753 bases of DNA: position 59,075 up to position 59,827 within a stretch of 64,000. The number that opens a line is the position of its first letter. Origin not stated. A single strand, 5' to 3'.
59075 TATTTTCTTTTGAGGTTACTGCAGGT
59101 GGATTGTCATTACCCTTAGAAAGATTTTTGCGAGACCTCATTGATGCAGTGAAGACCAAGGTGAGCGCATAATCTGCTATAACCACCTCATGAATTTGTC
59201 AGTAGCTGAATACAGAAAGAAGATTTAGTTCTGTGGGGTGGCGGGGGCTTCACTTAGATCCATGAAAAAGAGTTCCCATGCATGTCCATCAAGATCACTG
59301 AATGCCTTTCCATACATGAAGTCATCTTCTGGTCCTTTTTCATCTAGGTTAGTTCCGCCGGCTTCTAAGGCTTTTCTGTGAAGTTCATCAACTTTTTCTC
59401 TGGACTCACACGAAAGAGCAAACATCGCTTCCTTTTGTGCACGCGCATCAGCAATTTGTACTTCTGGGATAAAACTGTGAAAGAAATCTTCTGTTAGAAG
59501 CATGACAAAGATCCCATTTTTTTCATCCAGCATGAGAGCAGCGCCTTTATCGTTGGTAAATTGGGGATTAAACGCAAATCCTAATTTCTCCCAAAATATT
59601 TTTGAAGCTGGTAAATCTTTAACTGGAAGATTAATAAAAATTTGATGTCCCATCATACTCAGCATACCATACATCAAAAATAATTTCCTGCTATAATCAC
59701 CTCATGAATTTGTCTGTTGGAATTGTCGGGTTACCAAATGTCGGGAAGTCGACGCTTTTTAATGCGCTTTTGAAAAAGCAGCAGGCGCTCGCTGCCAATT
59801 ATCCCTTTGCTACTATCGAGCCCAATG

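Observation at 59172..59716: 31-bp direct duplication of the ychF promoter and start codon brackets a minus-strand glyoxalase (VOC) gene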

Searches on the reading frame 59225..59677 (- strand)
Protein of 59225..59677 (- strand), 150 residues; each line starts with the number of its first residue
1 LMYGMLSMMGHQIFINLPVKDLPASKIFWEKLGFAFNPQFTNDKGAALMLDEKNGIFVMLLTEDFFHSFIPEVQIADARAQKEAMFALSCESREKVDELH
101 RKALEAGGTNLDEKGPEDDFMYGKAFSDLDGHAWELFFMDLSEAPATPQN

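Call 7: search_protein_families(library=pfam, proteins=[window:59225-59677:-], max_evalue=0.01)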
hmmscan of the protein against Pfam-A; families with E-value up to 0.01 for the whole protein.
window:59225-59677:- (150 aa): 2 families
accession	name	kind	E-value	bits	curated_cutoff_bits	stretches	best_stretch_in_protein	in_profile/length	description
PF00903.31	Glyoxalase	-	1.8e-08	35.2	20.6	1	15-136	5-121/121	Glyoxalase/Bleomycin resistance protein/Dioxygenase superfamily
PF22677.2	Ble-like_N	-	8.8e-05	22.6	24.5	1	14-41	4-31/41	Bleomycin resistance protein-like N-terminal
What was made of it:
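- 59225..59653 (-): VOC/glyoxalase-family gene, 142 aa. The likely start is the ATG at 59653-59651, preceded on its own strand by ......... plus 7 nt (59669-59654), so it also looks leaderless. This is the cargo between the two copies. PF00903 (call 7).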

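Call 8: search_protein_families(library=ncbifam, proteins=[window:59225-59677:-], max_evalue=0.01)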
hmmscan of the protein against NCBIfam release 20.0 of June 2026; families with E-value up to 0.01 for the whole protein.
window:59225-59677:- (150 aa): 1 family
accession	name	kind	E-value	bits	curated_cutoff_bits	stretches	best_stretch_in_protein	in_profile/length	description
NF033933.0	fosA8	exception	0.0006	20.1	300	1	14-143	7-121/138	FosA8 family fosfomycin resistance glutathione transferase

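Call 17: find_homologous_proteins(query=window:59225-59677:-)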
Query window:59225-59677:- (150 aa): 4282 proteins with E <= 0.001 among 4303 candidates; the best 120 are listed.
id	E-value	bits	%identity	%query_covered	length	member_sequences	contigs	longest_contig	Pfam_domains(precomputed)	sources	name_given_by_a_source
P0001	1.8e-90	319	100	95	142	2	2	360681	PF00903.32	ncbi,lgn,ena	-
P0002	3.9e-73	262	80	95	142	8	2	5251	PF22677.3,PF00903.32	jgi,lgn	jgi:predicted lactoylglutathione lyase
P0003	8.7e-72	258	81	94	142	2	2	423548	PF22677.3,PF00903.32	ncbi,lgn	-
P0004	7.5e-71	255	80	95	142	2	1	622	PF22677.3,PF00903.32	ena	-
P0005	3.0e-70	253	75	95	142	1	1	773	PF00903.32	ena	-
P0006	3.1e-70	253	77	94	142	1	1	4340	PF00903.32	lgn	-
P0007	4.2e-48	181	79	68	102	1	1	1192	-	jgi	jgi:predicted lactoylglutathione lyase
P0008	1.4e-42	163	56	88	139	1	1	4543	PF22677.3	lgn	-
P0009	5.2e-40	155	56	94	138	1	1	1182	PF22677.3,PF00903.32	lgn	-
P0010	6.5e-40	155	58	93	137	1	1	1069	PF22677.3,PF00903.32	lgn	-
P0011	1.2e-38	151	55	91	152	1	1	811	PF22677.3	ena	-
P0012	1.9e-38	150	55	92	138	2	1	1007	PF22677.3,PF00903.32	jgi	jgi:hypothetical protein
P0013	9.2e-38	148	52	95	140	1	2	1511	PF22677.3,PF00903.32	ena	-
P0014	1.8e-37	147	56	88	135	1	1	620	PF22677.3,PF00903.32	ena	-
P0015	2.4e-37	146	55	91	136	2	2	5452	PF22677.3,PF00903.32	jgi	jgi:uncharacterized protein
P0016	4.0e-37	146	52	94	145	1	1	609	PF22677.3,PF00903.32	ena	-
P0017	7.4e-37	145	55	88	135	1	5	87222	PF22677.3,PF00903.32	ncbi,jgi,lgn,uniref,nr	ncbi:VOC family protein [Segetibacter sp.]|jgi:predicted lactoylglutathione lyase|uniref:VOC family 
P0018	9.6e-37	144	54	93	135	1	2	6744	PF22677.3,PF00903.32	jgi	jgi:uncharacterized protein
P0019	1.1e-36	144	51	92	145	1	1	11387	PF22677.3,PF00903.32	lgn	-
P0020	2.4e-36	143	56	88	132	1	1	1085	PF22677.3,PF00903.32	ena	-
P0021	3.1e-36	143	54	92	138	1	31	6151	PF22677.3,PF00903.32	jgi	jgi:predicted lactoylglutathione lyase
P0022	3.2e-36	143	50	94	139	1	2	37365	PF22677.3,PF00903.32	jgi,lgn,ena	-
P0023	3.5e-36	143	53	91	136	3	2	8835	PF22677.3,PF00903.32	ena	-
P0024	3.5e-36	143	54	91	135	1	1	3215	PF22677.3,PF00903.32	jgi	-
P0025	3.5e-36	143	58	87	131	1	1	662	PF22677.3,PF00903.32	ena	-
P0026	4.3e-36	142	54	91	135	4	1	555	PF22677.3,PF00903.32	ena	-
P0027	5.3e-36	142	55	87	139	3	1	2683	PF22677.3,PF00903.32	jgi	jgi:predicted lactoylglutathione lyase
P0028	6.2e-36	142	51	91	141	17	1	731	PF22677.3,PF00903.32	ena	-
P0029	6.7e-36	142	54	89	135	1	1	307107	PF22677.3,PF00903.32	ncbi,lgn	ncbi:MAG: VOC family protein [Chitinophagaceae bacterium]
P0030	6.7e-36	142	50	95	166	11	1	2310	PF22677.3,PF00903.32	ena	-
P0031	7.7e-36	141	55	87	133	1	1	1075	PF22677.3,PF00903.32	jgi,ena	jgi:uncharacterized protein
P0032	8.1e-36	141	60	88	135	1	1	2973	PF22677.3,PF00903.32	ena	-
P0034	9.1e-36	141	54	91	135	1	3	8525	PF22677.3,PF00903.32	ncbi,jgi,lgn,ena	-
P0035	9.2e-36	141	55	91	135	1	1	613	PF22677.3,PF00903.32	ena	-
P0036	9.4e-36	141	55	88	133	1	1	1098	PF22677.3,PF00903.32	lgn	-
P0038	1.2e-35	141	56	89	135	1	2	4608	PF22677.3,PF00903.32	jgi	jgi:predicted lactoylglutathione lyase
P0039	1.2e-35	141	53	91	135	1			PF22677.3,PF00903.32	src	-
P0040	1.4e-35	141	54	91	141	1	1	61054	PF22677.3,PF00903.32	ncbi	-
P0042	1.5e-35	141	51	93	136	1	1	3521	PF22677.3,PF00903.32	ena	-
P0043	1.6e-35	140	54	91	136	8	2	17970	PF22677.3,PF00903.32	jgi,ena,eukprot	jgi:predicted lactoylglutathione lyase|eukprot:gene36445-44951_t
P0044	1.9e-35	140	52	93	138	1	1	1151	PF22677.3,PF00903.32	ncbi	-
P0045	3.3e-35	139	57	89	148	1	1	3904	PF22677.3,PF00903.32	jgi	jgi:uncharacterized protein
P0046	3.5e-35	139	57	87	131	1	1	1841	PF22677.3,PF00903.32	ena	-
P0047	3.7e-35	139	51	94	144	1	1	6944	PF22677.3,PF00903.32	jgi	jgi:uncharacterized protein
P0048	4.1e-35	139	53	91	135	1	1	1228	PF22677.3,PF00903.32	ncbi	-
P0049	4.4e-35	139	58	87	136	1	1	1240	PF22677.3,PF00903.32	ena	-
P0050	4.6e-35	139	53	90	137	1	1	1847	PF22677.3,PF00903.32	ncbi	-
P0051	4.8e-35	139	55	94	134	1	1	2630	PF22677.3,PF00903.32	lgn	-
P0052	5.2e-35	139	56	89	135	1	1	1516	PF22677.3,PF00903.32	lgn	-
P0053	5.2e-35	139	50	91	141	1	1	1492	PF22677.3,PF00903.32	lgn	-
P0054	5.8e-35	139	52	89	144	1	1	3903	PF22677.3,PF00903.32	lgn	-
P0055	6.3e-35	138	56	88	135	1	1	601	PF22677.3,PF00903.32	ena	-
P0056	6.7e-35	138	54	88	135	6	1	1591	PF22677.3,PF00903.32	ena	-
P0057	7.1e-35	138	55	87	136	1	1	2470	PF22677.3,PF00903.32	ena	-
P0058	7.1e-35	138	55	87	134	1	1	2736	PF22677.3,PF00903.32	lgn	-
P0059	7.5e-35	138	53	95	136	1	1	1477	PF22677.3,PF00903.32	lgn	-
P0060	7.9e-35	138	54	89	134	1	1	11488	PF22677.3,PF00903.32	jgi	jgi:predicted lactoylglutathione lyase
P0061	7.9e-35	138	53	93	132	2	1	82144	PF22677.3,PF00903.32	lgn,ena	-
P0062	8.5e-35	138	55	93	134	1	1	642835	PF22677.3,PF00903.32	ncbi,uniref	ncbi:VOC family protein [Roseateles sp. DC23W]|uniref:VOC family protein n=1 Tax=Pelomonas dachongen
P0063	8.5e-35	138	53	91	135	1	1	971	PF22677.3,PF00903.32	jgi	jgi:predicted lactoylglutathione lyase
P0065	9.6e-35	138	55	88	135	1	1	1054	PF22677.3,PF00903.32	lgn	-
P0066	9.9e-35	138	53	91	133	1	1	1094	PF22677.3,PF00903.32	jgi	jgi:predicted lactoylglutathione lyase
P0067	1.0e-34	138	50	91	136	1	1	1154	PF22677.3,PF00903.32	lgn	-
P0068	1.1e-34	138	55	88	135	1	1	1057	PF22677.3,PF00903.32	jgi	jgi:uncharacterized protein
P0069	1.1e-34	138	53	91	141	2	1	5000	PF22677.3,PF00903.32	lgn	-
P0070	1.1e-34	138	54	88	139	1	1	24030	PF22677.3,PF00903.32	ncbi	ncbi:MAG: VOC family protein [Betaproteobacteria bacterium]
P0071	1.2e-34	138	49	95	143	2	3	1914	PF22677.3,PF00903.32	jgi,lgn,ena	-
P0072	1.2e-34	138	49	93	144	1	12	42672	PF22677.3,PF00903.32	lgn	-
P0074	1.2e-34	137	53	89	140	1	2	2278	PF22677.3,PF00903.32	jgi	jgi:uncharacterized protein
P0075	1.3e-34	137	56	91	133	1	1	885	PF22677.3,PF00903.32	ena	-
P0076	1.3e-34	137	55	88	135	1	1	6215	PF22677.3,PF00903.32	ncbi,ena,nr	ncbi:MAG TPA: VOC family protein [Nitrosospira sp.]|nr:VOC family protein [Nitrosospira sp.]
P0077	1.3e-34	137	54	88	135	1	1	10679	PF00903.32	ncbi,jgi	jgi:uncharacterized protein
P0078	1.4e-34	137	53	91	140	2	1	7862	PF22677.3,PF00903.32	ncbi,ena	-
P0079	1.4e-34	137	55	88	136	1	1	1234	PF22677.3,PF00903.32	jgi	jgi:predicted lactoylglutathione lyase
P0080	1.5e-34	137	55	88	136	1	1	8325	PF22677.3,PF00903.32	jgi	jgi:predicted lactoylglutathione lyase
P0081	1.6e-34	137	54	89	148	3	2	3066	PF22677.3,PF00903.32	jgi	jgi:uncharacterized protein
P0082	1.6e-34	137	55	87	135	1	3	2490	PF22677.3,PF00903.32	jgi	jgi:uncharacterized protein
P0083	1.7e-34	137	54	88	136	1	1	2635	PF22677.3,PF00903.32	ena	-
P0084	1.7e-34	137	55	87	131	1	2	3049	PF22677.3,PF00903.32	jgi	jgi:predicted lactoylglutathione lyase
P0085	1.7e-34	137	50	91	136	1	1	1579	PF22677.3,PF00903.32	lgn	-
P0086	1.8e-34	137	49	93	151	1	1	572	PF22677.3,PF00903.32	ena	-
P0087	1.9e-34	137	51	91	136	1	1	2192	PF22677.3,PF00903.32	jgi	jgi:predicted lactoylglutathione lyase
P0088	1.9e-34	137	51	95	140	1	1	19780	PF22677.3,PF00903.32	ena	-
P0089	2.0e-34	137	55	88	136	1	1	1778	PF22677.3,PF00903.32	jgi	jgi:predicted lactoylglutathione lyase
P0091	2.2e-34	137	57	87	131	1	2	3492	PF22677.3,PF00903.32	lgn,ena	-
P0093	2.4e-34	137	55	88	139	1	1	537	PF22677.3,PF00903.32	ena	-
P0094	2.5e-34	137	52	89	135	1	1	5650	PF22677.3,PF00903.32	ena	-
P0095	2.5e-34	136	53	90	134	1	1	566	PF22677.3,PF00903.32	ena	-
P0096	2.7e-34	136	50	90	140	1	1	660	PF22677.3,PF00903.32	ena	-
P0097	2.7e-34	136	50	91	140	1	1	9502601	PF22677.3,PF00903.32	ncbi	ncbi:MAG: VOC family protein [Myxococcales bacterium]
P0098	2.8e-34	136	51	93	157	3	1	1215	PF22677.3,PF00903.32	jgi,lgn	jgi:predicted lactoylglutathione lyase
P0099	3.1e-34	136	51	91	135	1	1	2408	PF22677.3,PF00903.32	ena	-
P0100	3.1e-34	136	50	91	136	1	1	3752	PF22677.3,PF00903.32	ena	-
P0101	3.1e-34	136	54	87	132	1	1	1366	PF22677.3,PF00903.32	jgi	jgi:predicted lactoylglutathione lyase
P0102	3.2e-34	136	56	87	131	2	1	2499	PF22677.3,PF00903.32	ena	-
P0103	3.3e-34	136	53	92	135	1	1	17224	PF22677.3,PF00903.32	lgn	-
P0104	3.3e-34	136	59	88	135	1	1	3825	PF22677.3,PF00903.32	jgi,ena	-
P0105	3.4e-34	136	56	87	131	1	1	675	PF22677.3,PF00903.32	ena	-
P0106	3.5e-34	136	52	89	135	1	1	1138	PF22677.3,PF00903.32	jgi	-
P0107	3.5e-34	136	52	91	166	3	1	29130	PF22677.3,PF00903.32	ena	-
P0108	3.5e-34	136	52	89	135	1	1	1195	PF22677.3,PF00903.32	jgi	jgi:hypothetical protein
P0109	3.5e-34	136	52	89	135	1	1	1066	PF22677.3,PF00903.32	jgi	jgi:hypothetical protein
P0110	3.6e-34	136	52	89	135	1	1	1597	PF22677.3,PF00903.32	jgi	jgi:hypothetical protein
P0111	3.7e-34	136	49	93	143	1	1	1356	PF22677.3,PF00903.32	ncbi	-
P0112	3.7e-34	136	52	89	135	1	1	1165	PF22677.3,PF00903.32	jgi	jgi:predicted lactoylglutathione lyase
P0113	3.8e-34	136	53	92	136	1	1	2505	PF22677.3,PF00903.32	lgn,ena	-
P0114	3.8e-34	136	50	90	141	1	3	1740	PF22677.3,PF00903.32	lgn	-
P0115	3.9e-34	136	54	88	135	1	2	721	PF22677.3,PF00903.32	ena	-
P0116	3.9e-34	136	56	93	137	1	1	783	PF22677.3,PF00903.32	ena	-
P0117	4.0e-34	136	56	87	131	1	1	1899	PF22677.3,PF00903.32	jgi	jgi:predicted lactoylglutathione lyase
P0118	4.1e-34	136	53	89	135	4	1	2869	PF22677.3,PF00903.32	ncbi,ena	ncbi:MAG TPA: VOC family protein [Flavisolibacter sp.]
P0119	4.1e-34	136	54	92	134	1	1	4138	PF22677.3,PF00903.32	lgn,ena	-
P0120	4.2e-34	136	54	87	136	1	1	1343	PF22677.3,PF00903.32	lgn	-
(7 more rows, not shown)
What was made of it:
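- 59225..59653 (-): The close homologues are all 142 aa (call 17).
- The next-best VOC hits drop to 56% or less (call 17).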

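Call 18: find_encoding_contigs(protein=P0003, flank=4000, max_places=4)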
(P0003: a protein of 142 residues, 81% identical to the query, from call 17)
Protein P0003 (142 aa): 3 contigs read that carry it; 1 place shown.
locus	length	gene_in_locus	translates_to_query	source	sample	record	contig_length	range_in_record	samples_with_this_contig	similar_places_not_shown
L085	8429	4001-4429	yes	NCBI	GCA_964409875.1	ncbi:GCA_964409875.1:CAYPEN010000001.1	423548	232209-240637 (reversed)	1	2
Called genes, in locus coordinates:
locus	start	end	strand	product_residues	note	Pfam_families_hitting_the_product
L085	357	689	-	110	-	PF11969:DcpS_C, PF01230:HIT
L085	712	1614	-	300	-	-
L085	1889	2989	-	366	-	PF01926:MMR_HSR1, PF02421:FeoB_N (weak), PF06071:YchF-GTPase_C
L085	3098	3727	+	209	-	-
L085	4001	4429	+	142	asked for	PF00903:Glyoxalase (weak), PF22677:Ble-like_N (weak)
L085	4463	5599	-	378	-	PF01464:SLT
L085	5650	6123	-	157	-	PF01243:PNPOx_N, PF12900:Pyridox_ox_2, PF16242:Pyrid_ox_like (weak)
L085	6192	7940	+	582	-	PF13181:TPR_8 (faint), PF00515:TPR_1 (faint), PF07719:TPR_2 (faint), PF13374:TPR_10 (faint), PF13428:TPR_14 (faint), PF13424:TPR_12 (weak), PF13174:TPR_6 (faint), PF14559:TPR_19 (faint)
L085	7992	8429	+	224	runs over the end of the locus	-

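Call 19: find_encoding_contigs(protein=P0002, flank=4000, max_places=4)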
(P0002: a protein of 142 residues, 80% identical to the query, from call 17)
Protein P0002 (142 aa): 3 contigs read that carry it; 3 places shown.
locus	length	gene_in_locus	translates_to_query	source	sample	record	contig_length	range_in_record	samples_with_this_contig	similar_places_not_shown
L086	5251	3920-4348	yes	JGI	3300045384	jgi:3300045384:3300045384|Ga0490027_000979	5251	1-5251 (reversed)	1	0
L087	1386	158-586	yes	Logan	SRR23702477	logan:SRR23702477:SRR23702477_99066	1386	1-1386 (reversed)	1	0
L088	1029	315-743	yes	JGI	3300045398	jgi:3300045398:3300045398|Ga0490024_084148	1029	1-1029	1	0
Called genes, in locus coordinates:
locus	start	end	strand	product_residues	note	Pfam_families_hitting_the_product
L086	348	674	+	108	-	-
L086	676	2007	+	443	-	-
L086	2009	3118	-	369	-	PF01926:MMR_HSR1, PF02421:FeoB_N (weak), PF06071:YchF-GTPase_C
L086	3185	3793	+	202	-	-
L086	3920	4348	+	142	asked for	PF00903:Glyoxalase, PF22677:Ble-like_N (weak)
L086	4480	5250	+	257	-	?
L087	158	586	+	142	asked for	PF00903:Glyoxalase, PF22677:Ble-like_N (weak)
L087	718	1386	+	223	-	?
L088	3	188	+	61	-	?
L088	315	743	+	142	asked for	PF00903:Glyoxalase, PF22677:Ble-like_N (weak)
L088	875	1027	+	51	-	?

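Call 20: find_encoding_contigs(protein=P0006, flank=4000, max_places=4)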
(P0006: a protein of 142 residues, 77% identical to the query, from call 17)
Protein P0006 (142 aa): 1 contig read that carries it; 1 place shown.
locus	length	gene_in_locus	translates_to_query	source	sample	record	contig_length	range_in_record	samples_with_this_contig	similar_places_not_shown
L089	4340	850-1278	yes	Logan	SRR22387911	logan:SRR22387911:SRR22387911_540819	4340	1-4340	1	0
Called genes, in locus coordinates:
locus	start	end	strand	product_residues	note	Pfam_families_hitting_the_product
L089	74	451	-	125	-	-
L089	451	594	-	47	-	-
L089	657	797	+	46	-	-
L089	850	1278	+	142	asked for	PF00903:Glyoxalase (weak)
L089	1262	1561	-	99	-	-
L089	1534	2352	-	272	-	-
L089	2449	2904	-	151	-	-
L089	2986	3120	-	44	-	-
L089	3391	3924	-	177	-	PF13298:LigD_N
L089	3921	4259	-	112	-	PF04993:TfoX_N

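Call 29: search_protein_families(library=pfam, proteins=[L085:3098-3727:+, L086:3185-3793:+, L086:4480-5250:+, L085:4463-5599:-, L089:1262-1561:-, L089:1534-2352:-, L089:74-451:-], max_evalue=0.01)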
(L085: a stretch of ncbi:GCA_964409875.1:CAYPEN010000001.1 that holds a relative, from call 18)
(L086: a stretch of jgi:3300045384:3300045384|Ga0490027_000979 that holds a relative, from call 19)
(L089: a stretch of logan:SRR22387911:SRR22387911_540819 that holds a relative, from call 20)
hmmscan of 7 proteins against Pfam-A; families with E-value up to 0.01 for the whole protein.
L085:3098-3727:+ (209 aa): 0 families

L086:3185-3793:+ (202 aa): 0 families

L086:4480-5250:+ (257 aa): 2 families
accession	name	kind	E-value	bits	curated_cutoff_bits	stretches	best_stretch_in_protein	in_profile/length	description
PF01988.24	VIT1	-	1e-33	117.4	28.1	1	145-253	1-110/214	VIT family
PF13668.12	Ferritin_2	-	0.0066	17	24.7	0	5-70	14-76/138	Ferritin-like domain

L085:4463-5599:- (378 aa): 1 family
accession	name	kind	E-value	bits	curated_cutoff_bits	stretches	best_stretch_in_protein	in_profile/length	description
PF01464.25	SLT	-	1.6e-17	63.6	21.3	1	149-253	3-106/117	Transglycosylase SLT domain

L089:1262-1561:- (99 aa): 0 families

L089:1534-2352:- (272 aa): 0 families

L089:74-451:- (125 aa): 0 families

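Call 72: find_encoding_contigs(protein=P0005, flank=2000, max_places=4)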
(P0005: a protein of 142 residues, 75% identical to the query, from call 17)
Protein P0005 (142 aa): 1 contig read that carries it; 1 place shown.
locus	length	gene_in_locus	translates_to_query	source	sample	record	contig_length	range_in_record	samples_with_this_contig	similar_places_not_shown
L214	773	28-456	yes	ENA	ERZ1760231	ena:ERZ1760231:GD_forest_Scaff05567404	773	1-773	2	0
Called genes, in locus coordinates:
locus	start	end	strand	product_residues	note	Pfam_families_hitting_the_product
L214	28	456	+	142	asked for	PF00903:Glyoxalase (weak)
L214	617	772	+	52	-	?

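Call 73: find_encoding_contigs(protein=P0007, flank=2000, max_places=4)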
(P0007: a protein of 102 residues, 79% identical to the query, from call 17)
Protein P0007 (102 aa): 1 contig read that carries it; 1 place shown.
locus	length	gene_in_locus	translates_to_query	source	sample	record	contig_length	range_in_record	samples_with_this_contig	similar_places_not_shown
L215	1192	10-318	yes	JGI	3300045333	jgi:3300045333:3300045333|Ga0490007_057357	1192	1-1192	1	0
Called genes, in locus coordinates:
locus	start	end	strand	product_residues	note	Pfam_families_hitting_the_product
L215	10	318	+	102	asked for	-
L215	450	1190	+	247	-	?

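Call 74: find_encoding_contigs(protein=P0004, flank=2000, max_places=4)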
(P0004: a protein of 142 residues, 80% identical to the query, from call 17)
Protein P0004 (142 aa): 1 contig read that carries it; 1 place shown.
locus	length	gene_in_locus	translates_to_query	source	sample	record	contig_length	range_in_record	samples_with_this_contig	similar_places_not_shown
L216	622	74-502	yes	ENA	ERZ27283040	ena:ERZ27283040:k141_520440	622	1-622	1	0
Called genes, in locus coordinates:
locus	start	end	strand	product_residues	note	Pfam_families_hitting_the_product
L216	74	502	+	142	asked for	PF00903:Glyoxalase, PF22677:Ble-like_N (weak)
